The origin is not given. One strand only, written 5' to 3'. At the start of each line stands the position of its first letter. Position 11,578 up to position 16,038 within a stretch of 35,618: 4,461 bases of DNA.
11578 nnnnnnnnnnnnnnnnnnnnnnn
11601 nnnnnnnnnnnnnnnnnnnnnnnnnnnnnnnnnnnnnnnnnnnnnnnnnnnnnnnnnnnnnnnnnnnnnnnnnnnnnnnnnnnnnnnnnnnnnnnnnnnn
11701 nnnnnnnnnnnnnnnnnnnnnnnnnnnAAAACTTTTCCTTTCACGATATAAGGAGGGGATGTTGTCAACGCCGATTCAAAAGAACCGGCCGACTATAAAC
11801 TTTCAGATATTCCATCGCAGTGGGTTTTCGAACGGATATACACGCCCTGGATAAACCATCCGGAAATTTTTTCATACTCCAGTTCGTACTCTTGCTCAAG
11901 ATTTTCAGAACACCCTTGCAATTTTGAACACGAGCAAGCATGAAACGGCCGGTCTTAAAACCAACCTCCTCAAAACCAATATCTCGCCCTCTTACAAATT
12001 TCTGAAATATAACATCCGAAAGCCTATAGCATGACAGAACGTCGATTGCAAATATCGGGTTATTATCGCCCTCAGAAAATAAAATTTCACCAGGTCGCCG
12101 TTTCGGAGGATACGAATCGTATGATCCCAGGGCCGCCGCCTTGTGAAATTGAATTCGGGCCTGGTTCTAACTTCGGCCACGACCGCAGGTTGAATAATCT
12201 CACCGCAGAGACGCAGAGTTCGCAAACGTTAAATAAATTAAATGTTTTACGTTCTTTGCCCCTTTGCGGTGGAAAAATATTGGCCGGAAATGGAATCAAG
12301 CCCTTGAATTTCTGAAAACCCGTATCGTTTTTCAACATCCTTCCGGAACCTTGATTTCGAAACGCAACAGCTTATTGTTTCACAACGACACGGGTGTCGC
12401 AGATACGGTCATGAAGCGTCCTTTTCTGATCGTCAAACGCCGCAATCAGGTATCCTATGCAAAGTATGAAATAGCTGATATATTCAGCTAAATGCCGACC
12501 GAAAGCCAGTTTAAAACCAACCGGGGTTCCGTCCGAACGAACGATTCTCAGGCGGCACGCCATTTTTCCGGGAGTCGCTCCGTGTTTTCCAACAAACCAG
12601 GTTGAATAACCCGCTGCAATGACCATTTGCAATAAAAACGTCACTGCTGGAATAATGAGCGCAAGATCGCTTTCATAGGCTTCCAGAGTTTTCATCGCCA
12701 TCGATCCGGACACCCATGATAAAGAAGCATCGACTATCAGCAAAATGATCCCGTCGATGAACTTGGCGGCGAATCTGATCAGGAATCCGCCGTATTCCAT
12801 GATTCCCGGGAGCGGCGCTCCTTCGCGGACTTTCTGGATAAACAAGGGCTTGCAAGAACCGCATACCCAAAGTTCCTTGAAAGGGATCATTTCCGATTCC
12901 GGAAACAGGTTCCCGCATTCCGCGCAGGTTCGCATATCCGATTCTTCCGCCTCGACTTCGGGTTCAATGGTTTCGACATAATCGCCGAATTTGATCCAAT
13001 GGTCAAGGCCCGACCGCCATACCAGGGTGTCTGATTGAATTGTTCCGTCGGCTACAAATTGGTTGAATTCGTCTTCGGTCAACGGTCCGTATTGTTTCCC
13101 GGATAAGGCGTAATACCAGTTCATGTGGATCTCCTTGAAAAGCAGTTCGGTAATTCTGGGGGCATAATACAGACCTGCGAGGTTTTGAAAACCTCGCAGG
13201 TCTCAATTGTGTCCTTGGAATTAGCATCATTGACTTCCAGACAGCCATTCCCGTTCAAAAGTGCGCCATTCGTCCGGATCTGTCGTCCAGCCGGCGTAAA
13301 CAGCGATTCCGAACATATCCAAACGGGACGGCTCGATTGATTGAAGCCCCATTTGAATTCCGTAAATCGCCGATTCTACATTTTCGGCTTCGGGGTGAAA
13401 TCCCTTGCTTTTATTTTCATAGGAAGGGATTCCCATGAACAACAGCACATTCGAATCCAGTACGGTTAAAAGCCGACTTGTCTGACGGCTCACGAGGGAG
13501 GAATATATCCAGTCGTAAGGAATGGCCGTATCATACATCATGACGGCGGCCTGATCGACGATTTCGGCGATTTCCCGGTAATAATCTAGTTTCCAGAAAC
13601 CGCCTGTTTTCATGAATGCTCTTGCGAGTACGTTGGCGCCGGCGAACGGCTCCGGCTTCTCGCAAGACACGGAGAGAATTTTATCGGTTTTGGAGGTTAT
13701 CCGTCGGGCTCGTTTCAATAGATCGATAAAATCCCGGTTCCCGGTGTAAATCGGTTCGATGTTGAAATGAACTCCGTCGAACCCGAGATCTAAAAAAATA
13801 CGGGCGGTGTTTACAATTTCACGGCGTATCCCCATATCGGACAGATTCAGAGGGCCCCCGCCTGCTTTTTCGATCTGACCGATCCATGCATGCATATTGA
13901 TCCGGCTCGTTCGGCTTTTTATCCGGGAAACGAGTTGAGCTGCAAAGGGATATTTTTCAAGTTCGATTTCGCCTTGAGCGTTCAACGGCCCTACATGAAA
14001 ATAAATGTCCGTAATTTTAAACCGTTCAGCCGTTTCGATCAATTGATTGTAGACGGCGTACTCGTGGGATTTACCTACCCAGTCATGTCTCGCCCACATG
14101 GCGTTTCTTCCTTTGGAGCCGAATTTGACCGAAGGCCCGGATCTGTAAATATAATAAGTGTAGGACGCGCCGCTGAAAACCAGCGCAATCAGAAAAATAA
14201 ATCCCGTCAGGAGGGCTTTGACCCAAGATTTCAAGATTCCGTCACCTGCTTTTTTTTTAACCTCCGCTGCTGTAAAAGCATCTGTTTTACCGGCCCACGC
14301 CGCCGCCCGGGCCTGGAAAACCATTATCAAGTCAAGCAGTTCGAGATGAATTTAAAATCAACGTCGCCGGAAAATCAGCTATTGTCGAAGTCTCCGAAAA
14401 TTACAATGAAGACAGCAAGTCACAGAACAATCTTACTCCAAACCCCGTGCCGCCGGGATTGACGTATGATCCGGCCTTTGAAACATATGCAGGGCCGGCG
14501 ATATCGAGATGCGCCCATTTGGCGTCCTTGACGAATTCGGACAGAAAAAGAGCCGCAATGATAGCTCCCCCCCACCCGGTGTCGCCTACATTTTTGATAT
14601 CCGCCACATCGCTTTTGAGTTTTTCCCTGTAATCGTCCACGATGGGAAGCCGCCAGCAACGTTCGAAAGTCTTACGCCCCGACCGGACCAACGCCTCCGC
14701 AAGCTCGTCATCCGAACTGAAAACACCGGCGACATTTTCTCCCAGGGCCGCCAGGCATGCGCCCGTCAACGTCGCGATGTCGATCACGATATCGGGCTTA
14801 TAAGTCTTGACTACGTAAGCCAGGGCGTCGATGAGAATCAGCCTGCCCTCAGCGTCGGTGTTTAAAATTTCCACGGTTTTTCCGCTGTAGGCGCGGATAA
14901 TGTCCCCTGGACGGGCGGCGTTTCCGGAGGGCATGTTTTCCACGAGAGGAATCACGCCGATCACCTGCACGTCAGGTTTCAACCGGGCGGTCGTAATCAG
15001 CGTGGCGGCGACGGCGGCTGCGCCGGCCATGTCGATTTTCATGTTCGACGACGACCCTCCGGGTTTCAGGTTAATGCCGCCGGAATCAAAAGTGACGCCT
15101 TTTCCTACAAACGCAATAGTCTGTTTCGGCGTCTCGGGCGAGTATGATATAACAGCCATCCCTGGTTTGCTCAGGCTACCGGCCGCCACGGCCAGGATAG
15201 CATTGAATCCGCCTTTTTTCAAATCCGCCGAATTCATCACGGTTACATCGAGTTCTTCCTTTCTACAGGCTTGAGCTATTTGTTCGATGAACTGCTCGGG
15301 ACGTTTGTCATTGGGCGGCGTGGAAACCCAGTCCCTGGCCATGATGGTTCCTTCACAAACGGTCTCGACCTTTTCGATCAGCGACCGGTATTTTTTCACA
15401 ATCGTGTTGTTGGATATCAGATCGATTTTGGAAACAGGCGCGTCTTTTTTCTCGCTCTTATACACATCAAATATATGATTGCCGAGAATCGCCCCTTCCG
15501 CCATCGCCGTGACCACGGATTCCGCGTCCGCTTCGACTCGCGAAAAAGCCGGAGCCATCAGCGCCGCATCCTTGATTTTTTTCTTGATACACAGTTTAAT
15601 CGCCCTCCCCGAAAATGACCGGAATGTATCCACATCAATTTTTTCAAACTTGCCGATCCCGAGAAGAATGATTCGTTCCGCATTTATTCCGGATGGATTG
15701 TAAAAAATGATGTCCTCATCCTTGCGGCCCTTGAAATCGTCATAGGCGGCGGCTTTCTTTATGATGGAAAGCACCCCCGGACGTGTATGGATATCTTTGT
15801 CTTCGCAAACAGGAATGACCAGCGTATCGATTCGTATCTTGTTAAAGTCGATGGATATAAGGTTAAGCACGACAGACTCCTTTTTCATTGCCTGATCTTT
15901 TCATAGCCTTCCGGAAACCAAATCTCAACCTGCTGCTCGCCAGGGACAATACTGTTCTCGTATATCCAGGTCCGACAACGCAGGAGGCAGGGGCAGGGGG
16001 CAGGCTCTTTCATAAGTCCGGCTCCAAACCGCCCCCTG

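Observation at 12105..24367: Three copies of a conserved ~36-40-nt intergenic element (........-NCC-YGG-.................(AT)CC)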

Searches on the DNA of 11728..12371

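Call 40: search_rna_families(source=window, start=11728, end=12371, threshold=evalue, max_evalue=5)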
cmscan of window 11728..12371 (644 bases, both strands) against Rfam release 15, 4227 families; matches with E-value up to 5: 1.
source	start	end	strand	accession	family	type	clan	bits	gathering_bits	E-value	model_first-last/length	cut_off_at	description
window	12187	12286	+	RF04111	MIR6274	Gene; miRNA;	-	19.8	80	0.56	1-107/107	no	MIR6274 microRNA precursor family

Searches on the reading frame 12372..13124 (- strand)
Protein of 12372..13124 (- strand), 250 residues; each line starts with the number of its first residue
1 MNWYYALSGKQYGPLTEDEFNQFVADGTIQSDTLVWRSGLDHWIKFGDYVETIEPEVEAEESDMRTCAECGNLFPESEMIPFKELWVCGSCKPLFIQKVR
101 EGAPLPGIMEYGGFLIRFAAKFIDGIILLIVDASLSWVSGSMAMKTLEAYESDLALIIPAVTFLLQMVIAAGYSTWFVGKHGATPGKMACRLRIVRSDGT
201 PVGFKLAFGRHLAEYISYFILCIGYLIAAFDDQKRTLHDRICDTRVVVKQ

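Call 30: search_protein_families(library=pfam, proteins=[window:12372-13124:-], max_evalue=0.001)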
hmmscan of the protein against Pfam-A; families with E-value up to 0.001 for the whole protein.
window:12372-13124:- (250 aa): 2 families
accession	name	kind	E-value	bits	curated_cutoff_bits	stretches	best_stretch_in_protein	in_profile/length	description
PF06271.18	RDD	-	2.4e-25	89.8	24.1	1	111-242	1-136/137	RDD family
PF14237.11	GYF_2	-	2.6e-15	56.3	25.8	1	3-48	1-46/50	GYF domain 2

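Call 86: find_encoding_contigs(protein=window:12372-13124:-, flank=3000, max_places=5)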
Protein window:12372-13124:- (250 aa): no gene with exactly this product is on record in the collection.

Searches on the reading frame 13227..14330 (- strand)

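Call 30: search_protein_families(library=pfam, proteins=[window:13227-14330:-], max_evalue=0.001)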
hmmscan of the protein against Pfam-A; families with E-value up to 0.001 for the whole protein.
window:13227-14330:- (367 aa): 1 family
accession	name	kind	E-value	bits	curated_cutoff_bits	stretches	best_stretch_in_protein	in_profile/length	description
PF00704.34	Glyco_hydro_18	-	1.9e-06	28.2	29.6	1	90-311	8-236/317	Glycosyl hydrolases family 18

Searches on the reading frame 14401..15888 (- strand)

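Call 30: search_protein_families(library=pfam, proteins=[window:14401-15888:-], max_evalue=0.001)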
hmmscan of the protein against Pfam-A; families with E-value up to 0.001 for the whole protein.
window:14401-15888:- (495 aa): 2 families
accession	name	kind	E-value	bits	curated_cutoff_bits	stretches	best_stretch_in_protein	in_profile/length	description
PF00883.26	Peptidase_M17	-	8.5e-119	396.9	25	1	183-488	2-309/310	Cytosol aminopeptidase family, catalytic domain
PF02789.23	Peptidase_M17_N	-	2.6e-20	73.1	23.4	1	43-147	25-129/129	Cytosol aminopeptidase family, N-terminal domain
